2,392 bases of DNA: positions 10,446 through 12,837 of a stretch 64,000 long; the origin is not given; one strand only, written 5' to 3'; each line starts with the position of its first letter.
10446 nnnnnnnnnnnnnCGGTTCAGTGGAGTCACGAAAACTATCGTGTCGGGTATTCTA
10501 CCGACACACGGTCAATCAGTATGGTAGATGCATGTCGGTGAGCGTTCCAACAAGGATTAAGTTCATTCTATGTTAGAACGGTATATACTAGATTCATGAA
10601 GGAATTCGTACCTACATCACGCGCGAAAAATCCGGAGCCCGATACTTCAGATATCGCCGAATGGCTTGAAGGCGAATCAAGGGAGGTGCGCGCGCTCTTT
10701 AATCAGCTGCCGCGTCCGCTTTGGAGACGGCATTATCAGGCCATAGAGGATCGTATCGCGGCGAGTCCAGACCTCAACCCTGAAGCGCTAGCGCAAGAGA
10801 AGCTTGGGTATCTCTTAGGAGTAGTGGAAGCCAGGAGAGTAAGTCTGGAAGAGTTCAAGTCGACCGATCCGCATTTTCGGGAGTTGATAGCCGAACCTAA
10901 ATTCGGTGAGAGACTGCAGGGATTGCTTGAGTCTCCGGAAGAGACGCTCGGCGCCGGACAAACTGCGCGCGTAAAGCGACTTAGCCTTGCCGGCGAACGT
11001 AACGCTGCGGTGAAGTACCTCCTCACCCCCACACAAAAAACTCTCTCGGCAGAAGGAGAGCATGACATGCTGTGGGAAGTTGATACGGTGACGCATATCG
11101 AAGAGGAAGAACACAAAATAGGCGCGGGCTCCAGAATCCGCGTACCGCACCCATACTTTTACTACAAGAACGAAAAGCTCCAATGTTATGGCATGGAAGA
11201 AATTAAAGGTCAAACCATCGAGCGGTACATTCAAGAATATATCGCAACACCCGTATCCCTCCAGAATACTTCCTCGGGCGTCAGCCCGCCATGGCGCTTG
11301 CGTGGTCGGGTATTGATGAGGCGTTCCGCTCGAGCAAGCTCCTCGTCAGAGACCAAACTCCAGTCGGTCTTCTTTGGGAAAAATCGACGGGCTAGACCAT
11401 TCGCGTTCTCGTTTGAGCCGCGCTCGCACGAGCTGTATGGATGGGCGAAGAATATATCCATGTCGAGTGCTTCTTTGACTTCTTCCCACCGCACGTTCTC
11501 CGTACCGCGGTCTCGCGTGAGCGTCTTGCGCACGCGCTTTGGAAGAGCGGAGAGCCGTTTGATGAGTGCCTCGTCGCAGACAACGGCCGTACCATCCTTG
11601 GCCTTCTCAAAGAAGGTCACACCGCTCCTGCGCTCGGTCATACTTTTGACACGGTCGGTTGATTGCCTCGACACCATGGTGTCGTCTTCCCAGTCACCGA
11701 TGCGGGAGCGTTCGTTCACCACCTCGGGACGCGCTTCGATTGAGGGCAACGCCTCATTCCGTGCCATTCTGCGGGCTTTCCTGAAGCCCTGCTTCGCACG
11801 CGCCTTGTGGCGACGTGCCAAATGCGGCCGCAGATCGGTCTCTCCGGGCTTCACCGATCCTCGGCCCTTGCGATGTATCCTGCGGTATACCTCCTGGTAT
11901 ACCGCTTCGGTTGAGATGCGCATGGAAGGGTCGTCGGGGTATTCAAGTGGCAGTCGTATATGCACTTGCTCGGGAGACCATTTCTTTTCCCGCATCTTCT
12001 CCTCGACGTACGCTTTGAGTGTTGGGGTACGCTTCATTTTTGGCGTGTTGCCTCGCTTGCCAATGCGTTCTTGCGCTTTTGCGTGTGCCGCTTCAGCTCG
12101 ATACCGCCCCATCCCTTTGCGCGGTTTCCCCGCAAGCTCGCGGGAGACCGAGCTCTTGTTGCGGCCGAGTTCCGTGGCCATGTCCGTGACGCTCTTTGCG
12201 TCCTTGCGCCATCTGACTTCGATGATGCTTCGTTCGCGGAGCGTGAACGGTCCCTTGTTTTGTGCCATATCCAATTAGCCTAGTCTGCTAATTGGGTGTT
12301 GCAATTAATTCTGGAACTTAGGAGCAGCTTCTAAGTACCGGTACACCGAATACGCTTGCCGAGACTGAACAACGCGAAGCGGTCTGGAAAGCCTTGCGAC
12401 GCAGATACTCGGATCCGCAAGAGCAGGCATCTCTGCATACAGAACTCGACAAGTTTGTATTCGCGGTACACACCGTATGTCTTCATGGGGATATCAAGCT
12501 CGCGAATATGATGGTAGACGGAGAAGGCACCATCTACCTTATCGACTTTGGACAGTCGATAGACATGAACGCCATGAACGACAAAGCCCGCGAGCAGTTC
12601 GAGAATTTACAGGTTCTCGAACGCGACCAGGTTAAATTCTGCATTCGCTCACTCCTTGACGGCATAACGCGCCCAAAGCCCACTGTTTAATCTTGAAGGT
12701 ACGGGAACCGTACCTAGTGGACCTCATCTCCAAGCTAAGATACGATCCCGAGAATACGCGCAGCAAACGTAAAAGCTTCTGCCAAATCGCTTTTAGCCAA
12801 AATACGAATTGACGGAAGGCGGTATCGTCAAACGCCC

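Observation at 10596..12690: Protein-kinase-like gene split by a clean IS30 insertion between hinge and catalytic loop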

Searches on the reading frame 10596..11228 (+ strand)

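Call 6: search_protein_families(library=pfam, max_evalue=1, proteins=[window:10596-11228:+])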
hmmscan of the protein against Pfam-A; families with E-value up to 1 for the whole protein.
seq(211 aa): 1 family
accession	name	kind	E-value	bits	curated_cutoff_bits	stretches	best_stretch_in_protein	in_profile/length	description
PF13569.11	DUF4132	-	0.16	12.4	27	0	161-194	88-120/179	Domain of unknown function (DUF4132)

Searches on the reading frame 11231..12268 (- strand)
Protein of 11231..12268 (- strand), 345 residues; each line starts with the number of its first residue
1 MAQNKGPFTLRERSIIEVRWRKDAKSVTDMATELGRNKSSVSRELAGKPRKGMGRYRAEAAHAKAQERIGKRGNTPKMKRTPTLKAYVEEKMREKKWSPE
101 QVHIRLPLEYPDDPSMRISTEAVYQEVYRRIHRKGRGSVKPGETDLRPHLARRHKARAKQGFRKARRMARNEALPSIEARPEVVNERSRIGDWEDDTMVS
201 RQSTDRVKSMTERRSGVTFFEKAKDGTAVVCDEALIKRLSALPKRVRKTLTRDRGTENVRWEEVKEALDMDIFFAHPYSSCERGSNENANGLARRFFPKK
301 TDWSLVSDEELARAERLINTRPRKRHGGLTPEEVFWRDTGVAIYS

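Call 6: search_protein_families(library=pfam, max_evalue=1, proteins=[window:11234-12268:-])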
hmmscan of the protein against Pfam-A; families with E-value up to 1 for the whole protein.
seq(345 aa): 2 families
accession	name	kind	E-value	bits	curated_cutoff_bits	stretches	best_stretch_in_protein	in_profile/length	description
PF13936.12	HTH_38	-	3.4e-06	27.1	27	1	9-45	6-41/44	Helix-turn-helix domain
PF13565.12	HTH_32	-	0.032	15.2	33.7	1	55-125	8-71/73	Homeodomain-like domain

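Call 7: search_protein_families(library=ncbifam, max_evalue=1, proteins=[window:11234-12268:-])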
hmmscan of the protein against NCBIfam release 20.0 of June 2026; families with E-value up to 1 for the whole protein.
seq(345 aa): 2 families
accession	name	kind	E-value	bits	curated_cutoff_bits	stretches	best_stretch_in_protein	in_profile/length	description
NF033563.0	transpos_IS30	equivalog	9.2e-67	225.6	80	1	39-324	1-267/267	IS30 family transposase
NF033546.1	transpos_IS21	equivalog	0.00024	20.7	160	1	251-337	194-284/294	IS21 family transposase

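Call 16: find_encoding_contigs(protein=window:11231-12268:-, flank=3000, max_places=10)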
Protein window:11231-12268:- (345 aa): 3 contigs read that carry it; 3 places shown.
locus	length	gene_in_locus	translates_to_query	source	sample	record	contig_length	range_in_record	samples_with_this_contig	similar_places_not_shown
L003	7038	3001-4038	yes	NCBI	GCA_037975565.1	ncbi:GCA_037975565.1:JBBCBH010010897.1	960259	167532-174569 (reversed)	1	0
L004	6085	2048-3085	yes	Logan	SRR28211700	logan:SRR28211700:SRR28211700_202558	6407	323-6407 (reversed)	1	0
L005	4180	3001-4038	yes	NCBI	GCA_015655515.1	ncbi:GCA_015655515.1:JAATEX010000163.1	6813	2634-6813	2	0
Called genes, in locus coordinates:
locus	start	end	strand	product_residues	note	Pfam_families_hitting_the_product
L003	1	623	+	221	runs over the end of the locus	-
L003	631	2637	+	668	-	PF02450:LCAT, PF24096:DUF7379 (weak)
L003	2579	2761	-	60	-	-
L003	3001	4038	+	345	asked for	PF13936:HTH_38 (weak)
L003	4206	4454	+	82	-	-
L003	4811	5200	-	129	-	PF00856:SET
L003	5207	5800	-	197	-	-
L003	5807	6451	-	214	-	PF02163:Peptidase_M50 (weak)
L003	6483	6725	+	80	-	PF00830:Ribosomal_L28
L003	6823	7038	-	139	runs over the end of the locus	PF13560:HTH_31, PF01381:HTH_3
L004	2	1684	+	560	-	?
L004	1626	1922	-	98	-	PF00069:Pkinase (faint)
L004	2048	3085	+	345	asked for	PF13936:HTH_38 (weak)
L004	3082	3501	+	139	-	-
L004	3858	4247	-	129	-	PF00856:SET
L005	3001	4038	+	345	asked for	PF13936:HTH_38 (weak)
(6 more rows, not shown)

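Call 21: find_related_loci(query=window:11231-12268:-, collection=genome_contigs, flank=2000)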
Query window:11231-12268:- (345 aa) in genome_contigs; peptide patterns used: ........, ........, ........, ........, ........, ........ (x = any residue, [..] = any of these).
29 stretches matched a pattern; 9 encode a relative of the query (tblastn E <= 1e-3); 9 distinct loci.
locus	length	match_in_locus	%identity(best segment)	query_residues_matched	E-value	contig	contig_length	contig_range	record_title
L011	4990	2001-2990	52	8-343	9e-104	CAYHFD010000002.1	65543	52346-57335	MAG TPA_asm: uncultured Candidatus Saccharibacteria bacterium isolate ERP119705_co11_13 genome assembly, contig: NODE_24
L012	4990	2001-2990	51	8-343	2e-103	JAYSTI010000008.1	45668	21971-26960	MAG: Candidatus Lloydbacteria bacterium isolate GFS_12411 GFS_12411_7, whole genome shotgun sequence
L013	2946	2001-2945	50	1-313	3e-96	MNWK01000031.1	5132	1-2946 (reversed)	MAG: Parcubacteria group bacterium CG1_02_44_31 cg1_0.2_scaffold_17614_c, whole genome shotgun sequence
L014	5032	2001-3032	47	8-337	1e-93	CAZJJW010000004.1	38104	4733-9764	MAG TPA_asm: uncultured Candidatus Saccharibacteria bacterium isolate binchicken_co227_938 genome assembly, contig: NODE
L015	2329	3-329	71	237-345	5e-48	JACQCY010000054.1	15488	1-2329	MAG: Candidatus Yonathbacteria bacterium isolate NC_groundwater_980_Pr1_S-0.2um_43_16 Montesol18-Sp2_coassembly_scaffold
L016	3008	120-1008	33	25-335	6e-44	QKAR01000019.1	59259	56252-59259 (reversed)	MAG: Spirochaetales bacterium isolate SZUA-377 scaffold_784, whole genome shotgun sequence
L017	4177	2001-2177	78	287-345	1e-25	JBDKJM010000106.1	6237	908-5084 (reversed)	MAG: Candidatus Parcubacteria bacterium isolate guil_2019_sw_WHONDRS-S19S_0049_B_bin.22 scaffold_1808223, whole genome s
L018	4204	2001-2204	38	268-335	7e-12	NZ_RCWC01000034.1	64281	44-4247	Photorhabdus noenieputensis strain DSM 25462 scaffold_0034, whole genome shotgun sequence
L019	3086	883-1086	35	268-335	5e-11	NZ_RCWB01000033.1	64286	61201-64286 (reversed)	Photorhabdus caribbeanensis strain HG29 scaffold_0033, whole genome shotgun sequence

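Call 24: find_related_loci(query=window:11231-12268:-, collection=metagenome_contigs, flank=1500)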
Query window:11231-12268:- (345 aa) in metagenome_contigs; peptide patterns used: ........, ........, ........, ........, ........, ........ (x = any residue, [..] = any of these).
93 stretches matched a pattern; 48 encode a relative of the query (tblastn E <= 1e-3); 48 distinct loci.
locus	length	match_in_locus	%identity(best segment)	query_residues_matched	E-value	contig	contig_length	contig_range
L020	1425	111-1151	82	1-345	0e+0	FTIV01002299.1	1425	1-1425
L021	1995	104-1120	67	7-345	2e-171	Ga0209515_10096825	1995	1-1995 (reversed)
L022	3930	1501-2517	68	7-345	3e-159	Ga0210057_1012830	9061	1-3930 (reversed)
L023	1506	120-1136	67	7-345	1e-171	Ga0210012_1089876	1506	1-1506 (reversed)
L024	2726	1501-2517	67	7-345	1e-164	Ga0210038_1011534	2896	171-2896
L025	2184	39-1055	65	7-345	8e-168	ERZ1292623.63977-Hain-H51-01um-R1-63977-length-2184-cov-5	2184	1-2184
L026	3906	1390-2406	68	6-345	3e-158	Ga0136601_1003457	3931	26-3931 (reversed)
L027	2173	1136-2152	65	7-345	3e-164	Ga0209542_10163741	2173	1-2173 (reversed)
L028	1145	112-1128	65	7-345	2e-168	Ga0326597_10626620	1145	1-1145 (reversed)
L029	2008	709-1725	65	7-345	2e-163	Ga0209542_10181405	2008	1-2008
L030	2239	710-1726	67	7-345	9e-162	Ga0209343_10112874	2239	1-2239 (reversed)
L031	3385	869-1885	67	7-345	6e-154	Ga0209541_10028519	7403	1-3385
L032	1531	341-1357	63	7-345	1e-159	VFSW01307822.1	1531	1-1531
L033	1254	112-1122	63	7-343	6e-156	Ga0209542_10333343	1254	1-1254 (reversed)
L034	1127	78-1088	63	7-343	1e-155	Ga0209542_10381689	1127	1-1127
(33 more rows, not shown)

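Call 32: list_cluster_members(proteins=[window:11231-12268:-, window:10069-10455:+, P0003, P0016, P0005])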
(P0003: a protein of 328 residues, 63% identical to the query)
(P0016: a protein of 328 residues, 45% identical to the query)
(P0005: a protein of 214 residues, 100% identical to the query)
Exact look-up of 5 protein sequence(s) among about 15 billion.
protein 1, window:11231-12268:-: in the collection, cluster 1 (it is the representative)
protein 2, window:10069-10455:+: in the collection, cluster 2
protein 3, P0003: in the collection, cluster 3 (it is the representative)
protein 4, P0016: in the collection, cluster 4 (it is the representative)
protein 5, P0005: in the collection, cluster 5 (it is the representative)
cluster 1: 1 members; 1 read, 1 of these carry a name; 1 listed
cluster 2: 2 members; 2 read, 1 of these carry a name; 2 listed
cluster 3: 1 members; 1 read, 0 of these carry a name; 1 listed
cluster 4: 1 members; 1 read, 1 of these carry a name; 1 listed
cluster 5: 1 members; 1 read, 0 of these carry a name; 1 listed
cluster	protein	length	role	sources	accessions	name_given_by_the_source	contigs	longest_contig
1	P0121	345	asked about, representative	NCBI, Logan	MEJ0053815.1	MAG: IS30 family transposase [bacterium]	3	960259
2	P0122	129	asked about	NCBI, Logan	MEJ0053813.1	MAG: SET domain-containing protein [bacterium]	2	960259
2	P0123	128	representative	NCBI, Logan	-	-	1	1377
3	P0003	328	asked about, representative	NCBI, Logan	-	-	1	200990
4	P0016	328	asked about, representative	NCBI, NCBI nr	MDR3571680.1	MAG: phosphotransferase [Candidatus Pacebacteria bacterium] | phosphotransferase [Candidatus Paceibacterota bacterium]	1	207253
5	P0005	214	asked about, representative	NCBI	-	-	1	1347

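Call 34: find_encoding_contigs(protein=P0123, flank=3000, max_places=5)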
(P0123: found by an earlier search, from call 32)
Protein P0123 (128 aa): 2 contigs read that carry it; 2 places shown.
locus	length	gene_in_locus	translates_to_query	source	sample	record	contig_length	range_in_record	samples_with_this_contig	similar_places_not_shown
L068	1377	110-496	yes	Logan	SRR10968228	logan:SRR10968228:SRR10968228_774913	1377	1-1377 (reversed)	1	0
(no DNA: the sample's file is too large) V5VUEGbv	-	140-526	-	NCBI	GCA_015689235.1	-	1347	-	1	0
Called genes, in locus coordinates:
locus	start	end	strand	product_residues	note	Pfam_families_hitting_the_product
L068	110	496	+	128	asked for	PF00856:SET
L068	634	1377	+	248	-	?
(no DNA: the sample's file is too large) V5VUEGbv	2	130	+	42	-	?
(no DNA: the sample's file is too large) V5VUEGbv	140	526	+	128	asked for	PF00856:SET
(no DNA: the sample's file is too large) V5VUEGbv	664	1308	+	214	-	-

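Call 56: search_dna_similar(query=window:11231-12268:-, collection=plasmids, mode=protein, max_rows=10)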
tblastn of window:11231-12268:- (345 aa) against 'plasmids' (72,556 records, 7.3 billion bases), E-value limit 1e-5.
The search stops at 5000 records and this limit was reached: more records match than are counted here, and every count below describes the 5000 best-scoring records only.
Records with a match: at least 5000; places in all: 10323; records where one place covers at least 80% of the query: 4742.
Best place of each record, by identity: <60% 5000.
By first word of the organism name: Escherichia 1205; Klebsiella 483; Lactiplantibacillus 442; Acinetobacter 333; Piscirickettsia 311; Citrobacter 171; Enterobacter 154; Rhizobium 141; Pseudomonas 139; Salmonella 128; and 180 more.
By predicted mobility (MOB-suite, as given by PLSDB): conjugative 2253; non-mobilizable 1450; mobilizable 1297.
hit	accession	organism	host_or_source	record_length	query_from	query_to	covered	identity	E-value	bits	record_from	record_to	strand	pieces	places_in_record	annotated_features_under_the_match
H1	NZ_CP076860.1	Mycobacterium avium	Homo sapiens,sputum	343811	8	335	95%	37.6%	4e-45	172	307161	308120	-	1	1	IS30 family transposase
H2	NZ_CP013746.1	Arthrobacter alpinus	Permafrost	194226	6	343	98%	35.9%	5e-40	157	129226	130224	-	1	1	IS30 family transposase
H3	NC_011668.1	Shewanella baltica OS223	-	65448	1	335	97%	35.7%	2e-43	167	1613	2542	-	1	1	IS30-like element ISSba17 family transposase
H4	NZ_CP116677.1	Edwardsiella tarda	Siamese crocodiles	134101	8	345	98%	35.1%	9e-40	156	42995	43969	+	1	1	IS30 family transposase | transposase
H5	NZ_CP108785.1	Embleya sp. NBC_00888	-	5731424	9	335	95%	36.1%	3e-43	166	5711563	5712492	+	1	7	none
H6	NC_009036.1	Shewanella baltica OS155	-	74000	1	335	97%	35.1%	5e-40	157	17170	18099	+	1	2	IS30-like element ISSba10 family transposase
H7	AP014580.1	Burkholderia sp. RPE67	Riptortus pedestris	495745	8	335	95%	35.7%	8e-36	145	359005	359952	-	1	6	integrase catalytic region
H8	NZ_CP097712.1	Escherichia coli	Chicken blood (Gallus gallus)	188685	4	343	99%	34.3%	8e-37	148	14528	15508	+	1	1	none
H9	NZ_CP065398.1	Bifidobacterium longum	cell culture,feces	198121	1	335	97%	34.8%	3e-30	129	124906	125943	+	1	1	IS30 family transposase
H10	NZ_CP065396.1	Bifidobacterium longum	cell culture,feces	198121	1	335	97%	34.8%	3e-30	129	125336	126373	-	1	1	IS30 family transposase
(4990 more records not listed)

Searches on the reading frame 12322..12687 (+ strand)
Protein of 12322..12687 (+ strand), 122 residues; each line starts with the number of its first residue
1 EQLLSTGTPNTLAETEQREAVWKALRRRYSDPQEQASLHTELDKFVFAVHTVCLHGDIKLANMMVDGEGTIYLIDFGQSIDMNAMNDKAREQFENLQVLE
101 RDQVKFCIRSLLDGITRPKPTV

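Call 6: search_protein_families(library=pfam, max_evalue=1, proteins=[window:12322-12687:+])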
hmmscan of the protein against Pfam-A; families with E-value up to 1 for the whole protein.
seq(122 aa): 9 families
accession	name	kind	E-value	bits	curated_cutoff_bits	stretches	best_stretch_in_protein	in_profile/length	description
PF01636.29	APH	-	5e-06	26.9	23.2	1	26-79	137-197/239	Phosphotransferase enzyme family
PF19974.5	TCAD9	-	2.5e-05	24.1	40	1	16-87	264-333/429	Ternary complex associated domain 9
PF00069.31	Pkinase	-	2.6e-05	24.2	31.7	1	51-87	117-153/263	Protein kinase domain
PF01163.29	RIO1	-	8.7e-05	22.7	22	1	42-91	114-161/187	RIO domain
PF03109.22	ABC1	-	0.00044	19.9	22.9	1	49-93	184-225/244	ABC1 atypical kinase-like domain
PF07387.17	Seadorna_VP7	-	0.00062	19.3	20.3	1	49-98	160-207/308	Seadornavirus VP7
PF07714.23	PK_Tyr_Ser-Thr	-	0.026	14.3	23.1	1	52-90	122-160/258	Protein tyrosine and serine/threonine kinase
PF08414.16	NADPH_Ox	-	0.066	14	27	0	65-98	42-73/101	Respiratory burst NADPH oxidase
PF19360.4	TadB_TadC_N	-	0.15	12.2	27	1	69-94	23-47/143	TadB/TadC N-terminal domain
